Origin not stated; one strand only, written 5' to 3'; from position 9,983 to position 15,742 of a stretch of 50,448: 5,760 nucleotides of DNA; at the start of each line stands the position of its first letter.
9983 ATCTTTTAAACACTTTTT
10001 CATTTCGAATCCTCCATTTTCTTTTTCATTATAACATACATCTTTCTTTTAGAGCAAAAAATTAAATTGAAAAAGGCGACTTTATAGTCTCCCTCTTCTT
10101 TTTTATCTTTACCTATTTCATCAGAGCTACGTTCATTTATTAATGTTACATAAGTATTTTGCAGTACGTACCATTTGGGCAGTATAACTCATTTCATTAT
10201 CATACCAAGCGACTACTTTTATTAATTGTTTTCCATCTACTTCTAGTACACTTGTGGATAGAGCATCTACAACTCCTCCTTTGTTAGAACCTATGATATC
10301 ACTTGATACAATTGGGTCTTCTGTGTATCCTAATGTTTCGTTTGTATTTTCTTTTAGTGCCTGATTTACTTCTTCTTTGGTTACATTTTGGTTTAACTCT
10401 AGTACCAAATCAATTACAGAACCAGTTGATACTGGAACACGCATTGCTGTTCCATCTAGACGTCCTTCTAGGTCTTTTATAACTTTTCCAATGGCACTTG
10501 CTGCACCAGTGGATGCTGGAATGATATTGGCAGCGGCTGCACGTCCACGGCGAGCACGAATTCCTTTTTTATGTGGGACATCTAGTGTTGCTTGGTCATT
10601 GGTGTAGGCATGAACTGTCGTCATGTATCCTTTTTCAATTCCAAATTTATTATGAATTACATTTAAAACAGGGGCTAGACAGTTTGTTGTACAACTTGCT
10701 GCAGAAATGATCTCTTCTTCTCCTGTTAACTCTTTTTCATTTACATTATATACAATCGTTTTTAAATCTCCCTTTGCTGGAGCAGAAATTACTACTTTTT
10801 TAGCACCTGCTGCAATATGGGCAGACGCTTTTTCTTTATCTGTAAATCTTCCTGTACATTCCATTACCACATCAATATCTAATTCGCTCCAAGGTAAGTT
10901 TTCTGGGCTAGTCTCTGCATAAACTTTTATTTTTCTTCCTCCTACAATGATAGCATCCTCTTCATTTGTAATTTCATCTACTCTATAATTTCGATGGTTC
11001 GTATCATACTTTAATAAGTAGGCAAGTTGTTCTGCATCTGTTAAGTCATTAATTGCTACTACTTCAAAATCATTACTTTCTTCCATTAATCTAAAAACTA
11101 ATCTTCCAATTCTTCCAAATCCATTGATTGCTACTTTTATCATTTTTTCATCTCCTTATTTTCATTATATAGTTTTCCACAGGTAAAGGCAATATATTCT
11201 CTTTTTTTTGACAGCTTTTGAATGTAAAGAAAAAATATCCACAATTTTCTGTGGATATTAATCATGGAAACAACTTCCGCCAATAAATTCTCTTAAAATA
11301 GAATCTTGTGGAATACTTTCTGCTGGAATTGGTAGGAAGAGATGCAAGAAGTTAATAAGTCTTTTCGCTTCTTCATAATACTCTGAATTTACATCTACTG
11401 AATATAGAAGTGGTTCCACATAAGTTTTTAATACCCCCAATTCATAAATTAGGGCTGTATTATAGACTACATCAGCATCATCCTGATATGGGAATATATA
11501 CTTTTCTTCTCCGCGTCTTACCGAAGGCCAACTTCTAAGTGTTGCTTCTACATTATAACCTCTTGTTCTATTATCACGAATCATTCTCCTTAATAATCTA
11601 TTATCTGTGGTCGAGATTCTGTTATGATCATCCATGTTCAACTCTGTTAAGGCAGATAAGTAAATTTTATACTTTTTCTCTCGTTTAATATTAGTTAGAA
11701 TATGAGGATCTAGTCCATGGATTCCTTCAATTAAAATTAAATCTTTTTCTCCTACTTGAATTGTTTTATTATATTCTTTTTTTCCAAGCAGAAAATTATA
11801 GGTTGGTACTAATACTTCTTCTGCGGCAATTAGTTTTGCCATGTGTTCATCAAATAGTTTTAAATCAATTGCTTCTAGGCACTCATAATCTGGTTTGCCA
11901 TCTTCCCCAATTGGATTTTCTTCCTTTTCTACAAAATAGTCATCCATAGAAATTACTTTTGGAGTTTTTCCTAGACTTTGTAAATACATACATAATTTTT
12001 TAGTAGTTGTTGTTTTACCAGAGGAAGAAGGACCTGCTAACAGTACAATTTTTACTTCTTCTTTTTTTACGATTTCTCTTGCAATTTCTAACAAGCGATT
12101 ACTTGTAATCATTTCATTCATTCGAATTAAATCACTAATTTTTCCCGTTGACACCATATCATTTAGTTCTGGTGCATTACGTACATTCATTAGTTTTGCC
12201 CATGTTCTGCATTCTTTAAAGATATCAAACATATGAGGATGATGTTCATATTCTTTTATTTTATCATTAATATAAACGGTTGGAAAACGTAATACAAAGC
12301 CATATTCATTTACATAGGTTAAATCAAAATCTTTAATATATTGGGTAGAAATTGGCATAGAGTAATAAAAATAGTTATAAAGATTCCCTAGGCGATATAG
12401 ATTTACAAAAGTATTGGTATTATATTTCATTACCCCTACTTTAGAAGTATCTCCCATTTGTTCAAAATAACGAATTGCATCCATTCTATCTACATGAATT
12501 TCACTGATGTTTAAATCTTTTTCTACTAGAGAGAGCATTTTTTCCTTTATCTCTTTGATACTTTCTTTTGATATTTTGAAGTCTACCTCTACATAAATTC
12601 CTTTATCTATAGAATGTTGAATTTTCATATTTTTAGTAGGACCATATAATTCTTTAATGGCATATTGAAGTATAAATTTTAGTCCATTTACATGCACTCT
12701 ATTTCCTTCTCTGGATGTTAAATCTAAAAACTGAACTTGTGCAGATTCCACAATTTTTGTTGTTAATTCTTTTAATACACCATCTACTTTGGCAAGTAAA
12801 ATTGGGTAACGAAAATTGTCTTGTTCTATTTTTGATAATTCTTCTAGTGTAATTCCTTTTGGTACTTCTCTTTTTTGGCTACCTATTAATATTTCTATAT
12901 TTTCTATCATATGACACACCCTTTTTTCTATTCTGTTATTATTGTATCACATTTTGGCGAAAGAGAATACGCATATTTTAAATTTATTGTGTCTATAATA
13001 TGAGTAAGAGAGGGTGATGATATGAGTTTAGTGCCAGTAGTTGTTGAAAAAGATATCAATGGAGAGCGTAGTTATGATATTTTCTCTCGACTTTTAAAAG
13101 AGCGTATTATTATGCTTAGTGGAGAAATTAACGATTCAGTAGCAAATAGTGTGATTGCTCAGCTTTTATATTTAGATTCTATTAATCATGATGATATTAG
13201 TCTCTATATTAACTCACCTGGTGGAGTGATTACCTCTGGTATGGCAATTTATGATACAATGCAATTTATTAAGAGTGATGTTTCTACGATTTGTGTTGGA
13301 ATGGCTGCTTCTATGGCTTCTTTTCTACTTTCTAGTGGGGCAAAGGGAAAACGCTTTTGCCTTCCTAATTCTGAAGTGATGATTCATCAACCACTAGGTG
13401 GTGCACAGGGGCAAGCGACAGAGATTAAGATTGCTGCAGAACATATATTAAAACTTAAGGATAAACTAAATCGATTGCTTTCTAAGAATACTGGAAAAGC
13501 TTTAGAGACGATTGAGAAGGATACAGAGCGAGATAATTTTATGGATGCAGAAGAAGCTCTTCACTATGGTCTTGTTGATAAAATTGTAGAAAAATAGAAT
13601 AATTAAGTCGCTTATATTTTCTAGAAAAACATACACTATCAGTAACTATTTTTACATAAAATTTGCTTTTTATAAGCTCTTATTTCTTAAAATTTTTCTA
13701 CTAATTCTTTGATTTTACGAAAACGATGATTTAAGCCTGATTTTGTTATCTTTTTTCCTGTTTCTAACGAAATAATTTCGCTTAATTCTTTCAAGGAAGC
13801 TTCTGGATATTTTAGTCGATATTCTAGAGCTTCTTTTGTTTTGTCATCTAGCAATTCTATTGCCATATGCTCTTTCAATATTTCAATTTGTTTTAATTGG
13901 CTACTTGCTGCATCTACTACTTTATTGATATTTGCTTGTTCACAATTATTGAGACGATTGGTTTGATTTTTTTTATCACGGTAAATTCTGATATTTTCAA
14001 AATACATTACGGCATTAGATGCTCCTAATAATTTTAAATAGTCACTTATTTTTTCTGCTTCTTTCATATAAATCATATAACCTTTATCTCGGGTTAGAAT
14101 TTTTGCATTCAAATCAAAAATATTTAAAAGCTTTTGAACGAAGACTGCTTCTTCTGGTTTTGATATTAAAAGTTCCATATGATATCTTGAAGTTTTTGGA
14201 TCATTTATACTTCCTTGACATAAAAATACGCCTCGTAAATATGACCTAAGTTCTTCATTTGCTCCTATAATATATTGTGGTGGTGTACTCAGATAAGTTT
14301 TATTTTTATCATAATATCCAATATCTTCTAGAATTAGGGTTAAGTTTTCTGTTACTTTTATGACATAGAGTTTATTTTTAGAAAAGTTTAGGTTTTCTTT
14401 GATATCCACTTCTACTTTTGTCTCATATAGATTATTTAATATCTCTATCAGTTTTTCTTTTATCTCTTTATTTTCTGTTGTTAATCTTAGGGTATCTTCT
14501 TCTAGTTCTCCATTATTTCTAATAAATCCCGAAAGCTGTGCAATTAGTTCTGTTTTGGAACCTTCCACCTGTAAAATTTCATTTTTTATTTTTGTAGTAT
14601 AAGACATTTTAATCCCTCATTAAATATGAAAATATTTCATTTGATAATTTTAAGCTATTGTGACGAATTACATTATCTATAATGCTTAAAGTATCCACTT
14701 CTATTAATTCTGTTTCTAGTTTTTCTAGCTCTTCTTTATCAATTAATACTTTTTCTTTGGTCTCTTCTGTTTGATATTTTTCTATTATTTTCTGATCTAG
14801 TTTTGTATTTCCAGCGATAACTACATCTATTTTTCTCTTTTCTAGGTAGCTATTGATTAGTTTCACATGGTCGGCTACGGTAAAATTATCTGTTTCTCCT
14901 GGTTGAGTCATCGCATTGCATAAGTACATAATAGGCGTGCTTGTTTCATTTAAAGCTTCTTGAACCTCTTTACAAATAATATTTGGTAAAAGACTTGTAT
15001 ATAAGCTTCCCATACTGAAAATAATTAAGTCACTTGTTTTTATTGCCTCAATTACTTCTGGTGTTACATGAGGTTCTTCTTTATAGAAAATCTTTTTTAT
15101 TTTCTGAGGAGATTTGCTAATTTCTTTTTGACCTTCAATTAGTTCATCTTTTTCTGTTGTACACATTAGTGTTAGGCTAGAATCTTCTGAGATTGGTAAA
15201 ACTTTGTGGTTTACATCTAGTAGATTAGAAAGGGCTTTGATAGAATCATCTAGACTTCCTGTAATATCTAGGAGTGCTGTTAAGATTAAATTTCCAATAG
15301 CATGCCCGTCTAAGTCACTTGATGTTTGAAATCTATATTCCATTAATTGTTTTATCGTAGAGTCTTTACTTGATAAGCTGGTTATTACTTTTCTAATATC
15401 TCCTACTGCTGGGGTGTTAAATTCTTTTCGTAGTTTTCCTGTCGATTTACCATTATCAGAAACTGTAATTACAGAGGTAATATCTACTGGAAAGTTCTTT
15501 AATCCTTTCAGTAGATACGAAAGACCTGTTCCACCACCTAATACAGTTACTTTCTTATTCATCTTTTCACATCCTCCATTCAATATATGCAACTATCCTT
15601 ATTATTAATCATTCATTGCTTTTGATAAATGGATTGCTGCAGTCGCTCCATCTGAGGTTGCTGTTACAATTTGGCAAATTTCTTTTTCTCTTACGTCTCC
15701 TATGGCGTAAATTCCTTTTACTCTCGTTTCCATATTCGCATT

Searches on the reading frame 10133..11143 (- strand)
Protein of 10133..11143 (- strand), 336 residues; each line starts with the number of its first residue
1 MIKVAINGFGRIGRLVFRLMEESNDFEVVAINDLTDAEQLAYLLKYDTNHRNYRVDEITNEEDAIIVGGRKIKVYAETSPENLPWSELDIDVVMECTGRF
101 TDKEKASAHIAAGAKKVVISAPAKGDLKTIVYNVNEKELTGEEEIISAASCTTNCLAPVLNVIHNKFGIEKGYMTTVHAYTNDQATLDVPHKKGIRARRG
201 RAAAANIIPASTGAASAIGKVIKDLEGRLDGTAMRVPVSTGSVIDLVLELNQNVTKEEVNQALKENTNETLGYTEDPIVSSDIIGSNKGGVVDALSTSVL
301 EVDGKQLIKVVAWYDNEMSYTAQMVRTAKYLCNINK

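Call 66: search_protein_families(library=pfam, proteins=[window:10133-11143:-], max_evalue=0.00001)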
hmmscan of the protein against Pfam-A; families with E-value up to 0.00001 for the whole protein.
window:10133-11143:- (336 aa): 2 families
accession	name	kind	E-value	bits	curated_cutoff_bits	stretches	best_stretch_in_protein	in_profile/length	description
PF02800.25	Gp_dh_C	-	1.2e-56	191.1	24.4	1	156-314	1-158/158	Glyceraldehyde 3-phosphate dehydrogenase, C-terminal domain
PF00044.30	Gp_dh_N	-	5.7e-39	132.9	31.7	1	2-103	1-101/101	Glyceraldehyde 3-phosphate dehydrogenase, NAD binding domain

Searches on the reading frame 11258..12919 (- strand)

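Call 66: search_protein_families(library=pfam, proteins=[window:11258-12919:-], max_evalue=0.00001)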
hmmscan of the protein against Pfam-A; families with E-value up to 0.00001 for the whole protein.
window:11258-12919:- (553 aa): 1 family
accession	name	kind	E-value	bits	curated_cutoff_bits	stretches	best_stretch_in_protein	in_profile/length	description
PF00485.24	PRK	-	1.8e-16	61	22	1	292-486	2-187/196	Phosphoribulokinase / Uridine kinase family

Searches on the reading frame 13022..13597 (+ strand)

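Call 66: search_protein_families(library=pfam, proteins=[window:13022-13597:+], max_evalue=0.00001)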
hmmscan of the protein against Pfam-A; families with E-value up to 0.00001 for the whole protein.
window:13022-13597:+ (191 aa): 1 family
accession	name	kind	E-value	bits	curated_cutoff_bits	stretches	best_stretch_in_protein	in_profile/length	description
PF00574.28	CLP_protease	-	3.5e-83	278.4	20.2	1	13-190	2-180/182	Clp protease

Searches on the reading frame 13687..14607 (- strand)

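Call 66: search_protein_families(library=pfam, proteins=[window:13687-14607:-], max_evalue=0.00001)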
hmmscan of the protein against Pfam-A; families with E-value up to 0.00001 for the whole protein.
window:13687-14607:- (306 aa): 4 families
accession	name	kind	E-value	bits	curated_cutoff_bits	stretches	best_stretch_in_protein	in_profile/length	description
PF02650.20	HTH_WhiA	-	5.7e-29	100.8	27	1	217-302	2-83/84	WhiA C-terminal HTH domain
PF14527.11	LAGLIDADG_WhiA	-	1e-28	99.7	23.2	1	121-212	2-92/93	WhiA LAGLIDADG-like domain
PF10298.14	WhiA_N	-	5e-12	46.2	23.4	1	22-97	5-84/86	WhiA N-terminal LAGLIDADG-like domain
PF14528.11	LAGLIDADG_3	-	2.1e-06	28.3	22.5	0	119-206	2-81/82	LAGLIDADG-like domain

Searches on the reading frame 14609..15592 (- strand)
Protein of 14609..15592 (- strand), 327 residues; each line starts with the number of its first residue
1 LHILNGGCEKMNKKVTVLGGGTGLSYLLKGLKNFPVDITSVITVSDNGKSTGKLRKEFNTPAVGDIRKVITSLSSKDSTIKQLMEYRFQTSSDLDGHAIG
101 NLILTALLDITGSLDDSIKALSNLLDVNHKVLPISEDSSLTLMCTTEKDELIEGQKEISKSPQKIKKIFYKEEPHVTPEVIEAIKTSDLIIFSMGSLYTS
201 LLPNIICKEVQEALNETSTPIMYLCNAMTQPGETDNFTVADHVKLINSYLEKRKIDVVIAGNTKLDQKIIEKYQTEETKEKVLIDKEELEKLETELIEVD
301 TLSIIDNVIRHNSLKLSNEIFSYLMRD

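Call 66: search_protein_families(library=pfam, proteins=[window:14609-15592:-], max_evalue=0.00001)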
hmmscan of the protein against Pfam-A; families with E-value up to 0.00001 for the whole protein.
window:14609-15592:- (327 aa): 1 family
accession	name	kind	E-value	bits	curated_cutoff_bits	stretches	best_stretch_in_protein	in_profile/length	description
PF01933.23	CofD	-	2.1e-90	303.3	30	1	15-301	1-289/290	2-phospho-L-lactate transferase CofD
